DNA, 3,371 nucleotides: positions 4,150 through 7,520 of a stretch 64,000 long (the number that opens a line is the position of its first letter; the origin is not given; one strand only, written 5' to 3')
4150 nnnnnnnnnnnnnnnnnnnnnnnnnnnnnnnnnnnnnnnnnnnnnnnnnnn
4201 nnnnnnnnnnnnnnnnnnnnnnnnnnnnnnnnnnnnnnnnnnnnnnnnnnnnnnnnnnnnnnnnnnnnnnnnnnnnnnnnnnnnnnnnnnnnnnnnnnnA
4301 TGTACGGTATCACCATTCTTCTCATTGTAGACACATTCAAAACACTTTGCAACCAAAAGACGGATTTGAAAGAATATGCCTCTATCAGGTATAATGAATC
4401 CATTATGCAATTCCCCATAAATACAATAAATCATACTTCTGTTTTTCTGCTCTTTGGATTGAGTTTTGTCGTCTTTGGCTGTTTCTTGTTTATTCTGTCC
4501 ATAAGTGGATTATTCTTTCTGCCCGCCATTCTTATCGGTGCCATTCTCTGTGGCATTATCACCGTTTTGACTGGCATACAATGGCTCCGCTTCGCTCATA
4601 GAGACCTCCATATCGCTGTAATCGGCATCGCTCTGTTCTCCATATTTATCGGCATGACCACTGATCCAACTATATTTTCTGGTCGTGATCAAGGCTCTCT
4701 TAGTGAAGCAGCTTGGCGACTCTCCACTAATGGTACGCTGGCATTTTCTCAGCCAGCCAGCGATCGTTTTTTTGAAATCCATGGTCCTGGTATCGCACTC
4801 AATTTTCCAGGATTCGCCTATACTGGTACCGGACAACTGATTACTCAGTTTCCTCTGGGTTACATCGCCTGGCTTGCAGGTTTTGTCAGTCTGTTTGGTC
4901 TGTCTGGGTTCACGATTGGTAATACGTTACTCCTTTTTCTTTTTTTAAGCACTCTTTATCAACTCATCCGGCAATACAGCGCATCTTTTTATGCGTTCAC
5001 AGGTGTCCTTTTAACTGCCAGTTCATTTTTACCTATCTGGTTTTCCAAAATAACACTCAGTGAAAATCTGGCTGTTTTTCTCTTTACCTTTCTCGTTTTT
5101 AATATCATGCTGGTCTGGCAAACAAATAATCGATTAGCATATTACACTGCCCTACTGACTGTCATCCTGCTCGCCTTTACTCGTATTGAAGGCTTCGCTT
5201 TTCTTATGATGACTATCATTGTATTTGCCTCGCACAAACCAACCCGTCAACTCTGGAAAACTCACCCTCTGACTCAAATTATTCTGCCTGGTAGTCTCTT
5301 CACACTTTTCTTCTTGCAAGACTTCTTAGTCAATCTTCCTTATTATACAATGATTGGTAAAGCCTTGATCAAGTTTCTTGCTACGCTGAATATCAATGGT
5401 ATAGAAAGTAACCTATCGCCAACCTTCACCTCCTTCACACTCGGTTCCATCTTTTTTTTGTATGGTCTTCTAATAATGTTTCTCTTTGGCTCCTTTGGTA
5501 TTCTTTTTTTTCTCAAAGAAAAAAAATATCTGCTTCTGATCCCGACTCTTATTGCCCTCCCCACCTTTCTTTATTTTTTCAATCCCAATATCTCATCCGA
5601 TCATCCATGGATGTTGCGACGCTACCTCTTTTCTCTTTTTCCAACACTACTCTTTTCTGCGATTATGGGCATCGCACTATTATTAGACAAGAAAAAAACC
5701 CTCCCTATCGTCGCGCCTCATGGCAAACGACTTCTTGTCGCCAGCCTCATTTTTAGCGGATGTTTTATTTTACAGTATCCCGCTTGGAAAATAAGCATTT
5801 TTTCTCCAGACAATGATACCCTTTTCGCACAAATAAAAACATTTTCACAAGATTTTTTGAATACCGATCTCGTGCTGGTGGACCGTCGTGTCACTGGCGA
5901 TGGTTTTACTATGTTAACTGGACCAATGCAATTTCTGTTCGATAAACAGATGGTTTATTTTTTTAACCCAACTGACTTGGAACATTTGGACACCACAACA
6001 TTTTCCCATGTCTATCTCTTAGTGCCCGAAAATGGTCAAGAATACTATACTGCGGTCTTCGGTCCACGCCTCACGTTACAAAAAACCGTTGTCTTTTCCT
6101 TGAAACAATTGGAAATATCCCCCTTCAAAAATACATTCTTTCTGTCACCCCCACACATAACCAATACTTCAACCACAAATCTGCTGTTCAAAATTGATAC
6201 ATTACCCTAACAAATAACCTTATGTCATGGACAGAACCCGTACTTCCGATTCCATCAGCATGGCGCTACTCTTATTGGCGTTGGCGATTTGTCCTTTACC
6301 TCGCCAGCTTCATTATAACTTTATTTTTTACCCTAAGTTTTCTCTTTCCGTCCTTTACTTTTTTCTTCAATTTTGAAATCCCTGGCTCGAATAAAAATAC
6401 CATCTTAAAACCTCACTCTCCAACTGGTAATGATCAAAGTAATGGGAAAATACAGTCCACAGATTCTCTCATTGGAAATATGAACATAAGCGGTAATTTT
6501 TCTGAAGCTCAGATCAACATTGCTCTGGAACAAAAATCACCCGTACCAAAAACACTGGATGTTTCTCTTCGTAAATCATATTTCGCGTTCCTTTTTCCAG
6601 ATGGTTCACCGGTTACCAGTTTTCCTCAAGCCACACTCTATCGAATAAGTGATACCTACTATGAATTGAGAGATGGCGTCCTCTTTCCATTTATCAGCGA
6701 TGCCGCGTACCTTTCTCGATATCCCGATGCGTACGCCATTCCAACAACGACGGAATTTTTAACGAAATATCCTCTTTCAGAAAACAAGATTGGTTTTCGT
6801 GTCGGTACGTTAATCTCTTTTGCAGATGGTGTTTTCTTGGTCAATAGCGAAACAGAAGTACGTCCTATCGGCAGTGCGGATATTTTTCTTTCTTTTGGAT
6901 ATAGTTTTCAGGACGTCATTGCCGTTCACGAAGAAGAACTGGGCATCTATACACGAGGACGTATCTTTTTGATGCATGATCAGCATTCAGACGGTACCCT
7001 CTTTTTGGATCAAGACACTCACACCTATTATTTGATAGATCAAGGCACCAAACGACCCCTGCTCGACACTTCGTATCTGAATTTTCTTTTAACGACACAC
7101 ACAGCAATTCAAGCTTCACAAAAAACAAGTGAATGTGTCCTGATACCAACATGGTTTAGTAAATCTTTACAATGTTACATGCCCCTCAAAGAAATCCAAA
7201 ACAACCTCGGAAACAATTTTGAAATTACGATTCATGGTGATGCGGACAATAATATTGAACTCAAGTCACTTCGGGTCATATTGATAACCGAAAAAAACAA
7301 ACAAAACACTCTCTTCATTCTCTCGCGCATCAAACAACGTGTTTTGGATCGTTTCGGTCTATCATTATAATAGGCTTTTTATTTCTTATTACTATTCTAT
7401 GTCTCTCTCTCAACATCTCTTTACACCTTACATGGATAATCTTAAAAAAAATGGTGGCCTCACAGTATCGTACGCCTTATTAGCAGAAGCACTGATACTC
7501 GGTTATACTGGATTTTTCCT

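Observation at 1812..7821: Membrane-anchored double-AAA+ Clp-like unfoldase divergent from a GT-C-like membrane protein operon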

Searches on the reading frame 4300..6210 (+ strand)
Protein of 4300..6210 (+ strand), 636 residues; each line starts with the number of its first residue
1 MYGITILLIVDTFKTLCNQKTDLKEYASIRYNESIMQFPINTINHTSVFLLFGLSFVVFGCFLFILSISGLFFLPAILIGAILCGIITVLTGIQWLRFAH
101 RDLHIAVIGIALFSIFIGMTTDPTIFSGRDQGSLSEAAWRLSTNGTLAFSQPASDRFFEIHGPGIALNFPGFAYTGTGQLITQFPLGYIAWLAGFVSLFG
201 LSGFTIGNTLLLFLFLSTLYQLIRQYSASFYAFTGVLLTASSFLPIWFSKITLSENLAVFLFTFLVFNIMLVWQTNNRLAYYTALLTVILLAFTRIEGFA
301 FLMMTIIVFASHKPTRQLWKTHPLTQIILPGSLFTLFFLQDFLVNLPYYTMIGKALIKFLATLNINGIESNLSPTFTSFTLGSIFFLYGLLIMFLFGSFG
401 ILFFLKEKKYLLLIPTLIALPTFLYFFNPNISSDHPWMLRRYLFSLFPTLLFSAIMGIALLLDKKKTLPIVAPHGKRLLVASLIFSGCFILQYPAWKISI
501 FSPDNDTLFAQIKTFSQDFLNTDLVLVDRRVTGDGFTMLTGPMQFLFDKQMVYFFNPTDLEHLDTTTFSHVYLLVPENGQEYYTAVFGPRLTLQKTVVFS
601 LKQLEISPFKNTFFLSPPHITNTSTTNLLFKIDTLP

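Call 7: search_protein_families(library=pfam, proteins=[window:4300-6210:+], max_evalue=0.01)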
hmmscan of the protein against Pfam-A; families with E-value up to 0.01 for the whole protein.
window:4300-6210:+ (636 aa): 0 families

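Call 8: search_protein_families(library=ncbifam, proteins=[window:4300-6210:+], max_evalue=0.01)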
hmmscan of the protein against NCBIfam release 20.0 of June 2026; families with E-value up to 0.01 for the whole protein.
window:4300-6210:+ (636 aa): 1 family
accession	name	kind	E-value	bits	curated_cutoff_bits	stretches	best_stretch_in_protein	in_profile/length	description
NF047440.1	LA3751_2_3_fam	subfamily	2.3e-06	26.7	200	1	109-468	7-364/460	LA_3751/LA_3752 family putative glycosyltransferase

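Call 30: find_homologous_proteins(query=window:4405-6210:+, max_evalue=0.00001)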
Query window:4405-6210:+ (601 aa): 704 proteins with E <= 0.00001 among 8000 candidates; the best 120 are listed.
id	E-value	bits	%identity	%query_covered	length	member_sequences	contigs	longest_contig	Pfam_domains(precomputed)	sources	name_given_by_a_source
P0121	0.0e+0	1310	100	100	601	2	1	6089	-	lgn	-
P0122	5.6e-205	701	59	97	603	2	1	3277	-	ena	-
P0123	8.2e-203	694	58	99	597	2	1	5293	-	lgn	-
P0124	9.8e-202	690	56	97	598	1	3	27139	-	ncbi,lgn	-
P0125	1.8e-201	689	57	100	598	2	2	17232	-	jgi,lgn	jgi:hypothetical protein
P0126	2.3e-199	682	56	99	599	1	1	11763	-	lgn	-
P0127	5.5e-199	681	55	98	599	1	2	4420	-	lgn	-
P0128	1.0e-198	680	58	98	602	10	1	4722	-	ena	-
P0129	1.3e-198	680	57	99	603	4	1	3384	-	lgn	-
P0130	3.1e-197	675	54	99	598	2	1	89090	-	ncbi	ncbi:MAG: hypothetical protein AAB547_01595 [Patescibacteria group bacterium]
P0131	3.3e-197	675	55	99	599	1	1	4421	-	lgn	-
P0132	5.6e-197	674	55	99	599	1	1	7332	-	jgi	jgi:hypothetical protein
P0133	5.7e-197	674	55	100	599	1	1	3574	-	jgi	jgi:hypothetical protein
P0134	6.3e-197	674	55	99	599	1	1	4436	-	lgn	-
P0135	1.0e-196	674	56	99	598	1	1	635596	-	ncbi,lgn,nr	ncbi:MAG: hypothetical protein Q7S04_03430 [Candidatus Moranbacteria bacterium]|nr:hypothetical prot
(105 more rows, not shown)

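Call 33: search_protein_families(library=pfam, alignment_id=A2, max_evalue=1)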
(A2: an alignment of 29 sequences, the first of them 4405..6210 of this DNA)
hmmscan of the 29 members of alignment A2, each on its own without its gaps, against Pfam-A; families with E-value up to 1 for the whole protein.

A. member 1, window:4405-6210:+ (601 aa): 0 families

B. families by the number of members that match (of 29 scanned): 5 families
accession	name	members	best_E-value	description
PF13231.12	PMT_2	2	0.0031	Dolichyl-phosphate-mannose-protein mannosyltransferase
PF00525.23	Crystallin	2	0.071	Alpha crystallin A chain, N terminal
PF10946.13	DUF2625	1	0.13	Protein of unknown function DUF2625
PF25635.1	SPV1_VP10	1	0.16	Sulfolobus polyhedral virus 1 capsid protein VP10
PF02706.20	Wzz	1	0.46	Chain length determinant protein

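Call 41: predict_structure(alignment_id=A2)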
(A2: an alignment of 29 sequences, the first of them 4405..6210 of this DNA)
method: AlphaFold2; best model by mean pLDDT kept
length: 601 residues; sequences in the alignment: 29
mean_pLDDT: 87.0   pTM: 0.89
mean pLDDT of the five models: 87.0, 86.3, 85.6, 84.6, 84.6
residues with pLDDT >= 90: 366; 70-90: 174; 50-70: 36; < 50: 25
segments of 3 or more residues with pLDDT < 50: 1-7, 331-343, 574-577
pLDDT, mean of each block of 10 residues (from residue 1): 48 94 97 94 97 95 91 97 85 79 93 91 90 89 91 95 94 95 96 95 93 80 96 94 93 95 94 94 93 93 92 86 72 41 63 88 96 95 89 60 77 96 93 91 94 91 80 89 94 85 85 90 82 92 84 87 85 52 79 86 47
secondary structure, 60 per line:
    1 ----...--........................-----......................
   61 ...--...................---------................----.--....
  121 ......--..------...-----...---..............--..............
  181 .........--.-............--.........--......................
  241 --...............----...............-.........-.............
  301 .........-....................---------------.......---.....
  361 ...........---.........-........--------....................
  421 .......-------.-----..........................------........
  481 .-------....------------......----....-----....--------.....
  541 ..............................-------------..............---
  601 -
elements in order: H10-33 H39-63 H66-84 H94-109 H117-126 E137-139 E145-147 H151-164 H167-189 H194-205 H208-216 H219-240 H243-257 H262-276 H278-286 H288-309 H311-330 H346-352 H356-371 H375-383 H385-392 H401-427 H441-466 H473-481 E489-492 H505-510 E515-518 H524-527 E536-541 H542-555 E556-570 E584-597

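Call 44: fold_search(model_id=the predicted structure, library=pdb)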
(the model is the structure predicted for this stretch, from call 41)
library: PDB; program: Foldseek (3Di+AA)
matches with E <= 10: 372; with E <= 0.001: 13
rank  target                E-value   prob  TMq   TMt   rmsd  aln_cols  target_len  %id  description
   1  9s6t_A                8.9e-08  1.00  0.50  0.60   7.6       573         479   15  Ternary cryo-EM structure of chicken ALG12 with Dol25-PP-GlcNAc2Man7, Dol25-P-Man, and Fab (released 2026-03-18)
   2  3rce_A                4.4e-06  1.00  0.43  0.39  13.7       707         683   11  Bacterial oligosaccharyltransferase PglB (released 2011-06-15)
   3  6gxc_A                4.6e-06  1.00  0.46  0.40  12.7       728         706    9  Bacterial oligosaccharyltransferase PglB in complex with an inhibitory peptide and a reactive lipid-linked oligosaccha (released 2018-11-14)
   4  5ogl_A                7.6e-06  1.00  0.45  0.39  12.8       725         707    9  Structure of bacterial oligosaccharyltransferase PglB in complex with an acceptor peptide and an lipid-linked oligosac (released 2017-10-25)
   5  5ezm                  1.9e-05  1.00  0.47  0.51  12.2       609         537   10  Crystal Structure of ArnT from Cupriavidus metallidurans in the apo state (released 2016-02-17)
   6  5f15                  2.2e-05  1.00  0.47  0.51  12.4       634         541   10  Crystal Structure of ArnT from Cupriavidus metallidurans bound to Undecaprenyl phosphate (released 2016-02-17)
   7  9s6s_A                5.8e-05  1.00  0.47  0.51   9.2       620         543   12  Ternary cryo-EM structure of human ALG9 with Dol25-PP-GlcNAc2Man6, Dol25-P-Man and Fab (released 2026-03-18)
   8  9s6u_A                8.5e-05  1.00  0.49  0.53   8.3       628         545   11  Ternary cryo-EM structure of human ALG9 with Dol25-PP-GlcNAc2Man8, Dol25-P-Man and Fab (released 2026-03-18)
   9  9n9j_I                1.5e-04  1.00  0.49  0.43  12.8       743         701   10  Structure of a GRP94 folding intermediate engaged with a CCDC134- and FKBP11-bound secretory translocon (released 2025-11-19)
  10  8b6l_I                1.6e-04  1.00  0.47  0.42  11.7       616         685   12  Subtomogram average of the human Sec61-TRAP-OSTA-translocon (released 2022-12-07)
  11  6c26_A                1.7e-04  1.00  0.50  0.47  12.5       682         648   11  The Cryo-EM structure of a eukaryotic oligosaccharyl transferase complex (released 2018-01-31)
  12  7oci_F                2.6e-04  1.00  0.45  0.43  11.4       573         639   13  Cryo-EM structure of yeast Ost6p containing oligosaccharyltransferase complex (released 2022-02-16)
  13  8pn9_A                6.5e-04  1.00  0.46  0.43  12.3       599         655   10  Structure of human oligosaccharyltransferase OST-A complex bound to NGI-1 (released 2024-05-08)
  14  6s7o_A                1.1e-03  1.00  0.46  0.43  12.5       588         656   10  Cryo-EM structure of human oligosaccharyltransferase complex OST-A (released 2019-12-18)
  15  8agb_A                2.0e-03  1.00  0.47  0.45  11.2       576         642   14  Structure of yeast oligosaccharylransferase complex with lipid-linked oligosaccharide bound (released 2022-12-07)
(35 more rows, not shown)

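Call 88: search_protein_families(library=padloc, proteins=[window:4405-6210:+], max_evalue=0.001)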
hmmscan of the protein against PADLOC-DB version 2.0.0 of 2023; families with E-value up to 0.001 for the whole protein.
window:4405-6210:+ (601 aa): 0 families

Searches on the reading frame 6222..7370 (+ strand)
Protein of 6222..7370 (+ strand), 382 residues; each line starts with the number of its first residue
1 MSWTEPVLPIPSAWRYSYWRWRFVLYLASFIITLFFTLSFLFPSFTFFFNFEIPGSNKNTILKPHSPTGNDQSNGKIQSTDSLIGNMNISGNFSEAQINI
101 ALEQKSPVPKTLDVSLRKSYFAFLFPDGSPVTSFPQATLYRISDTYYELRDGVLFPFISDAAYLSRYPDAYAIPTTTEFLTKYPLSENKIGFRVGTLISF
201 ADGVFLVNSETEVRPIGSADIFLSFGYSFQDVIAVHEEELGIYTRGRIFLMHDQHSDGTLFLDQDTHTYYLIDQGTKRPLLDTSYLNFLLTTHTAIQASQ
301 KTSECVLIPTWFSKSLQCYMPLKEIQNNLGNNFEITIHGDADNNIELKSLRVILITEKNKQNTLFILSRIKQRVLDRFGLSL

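Call 7: search_protein_families(library=pfam, proteins=[window:6222-7370:+], max_evalue=0.01)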
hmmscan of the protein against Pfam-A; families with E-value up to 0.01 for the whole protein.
window:6222-7370:+ (382 aa): 1 family
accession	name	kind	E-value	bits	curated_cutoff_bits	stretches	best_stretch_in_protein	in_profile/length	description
PF10182.14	Flo11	-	0.005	17.4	25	0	315-366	16-68/151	Flo11 domain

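Call 8: search_protein_families(library=ncbifam, proteins=[window:6222-7370:+], max_evalue=0.01)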
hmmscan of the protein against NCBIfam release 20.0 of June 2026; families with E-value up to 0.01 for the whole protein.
window:6222-7370:+ (382 aa): 0 families

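Call 72: search_solved_structures(query=window:6222-7370:+, max_evalue=1)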
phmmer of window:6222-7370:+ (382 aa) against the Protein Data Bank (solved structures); distinct sequences matched with E-value up to 1: 0.

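Call 83: search_protein_families(library=pfam, alignment_id=A6, max_evalue=1)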
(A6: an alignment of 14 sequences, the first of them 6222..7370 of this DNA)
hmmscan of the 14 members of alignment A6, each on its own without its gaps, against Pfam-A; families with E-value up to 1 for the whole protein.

A. member 1, window:6222-7370:+ (382 aa): 1 family
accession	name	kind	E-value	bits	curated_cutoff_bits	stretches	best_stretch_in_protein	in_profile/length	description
PF10182.14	Flo11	-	0.005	17.4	25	1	315-366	16-68/151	Flo11 domain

B. families by the number of members that match (of 14 scanned): 5 families
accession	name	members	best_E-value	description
PF10182.14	Flo11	1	0.005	Flo11 domain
PF11998.13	DUF3493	1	0.13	Low psii accumulation1 / Rep27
PF14012.11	DUF4229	1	0.18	Protein of unknown function (DUF4229)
PF05108.18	T7SS_ESX1_EccB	1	0.22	Type VII secretion system ESX-1, transport TM domain B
PF11718.13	CPSF73-100_C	1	0.24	Pre-mRNA 3'-end-processing endonuclease polyadenylation factor C-term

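Call 88: search_protein_families(library=padloc, proteins=[window:6222-7370:+], max_evalue=0.001)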
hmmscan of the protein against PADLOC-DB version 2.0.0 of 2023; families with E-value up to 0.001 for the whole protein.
window:6222-7370:+ (382 aa): 0 families
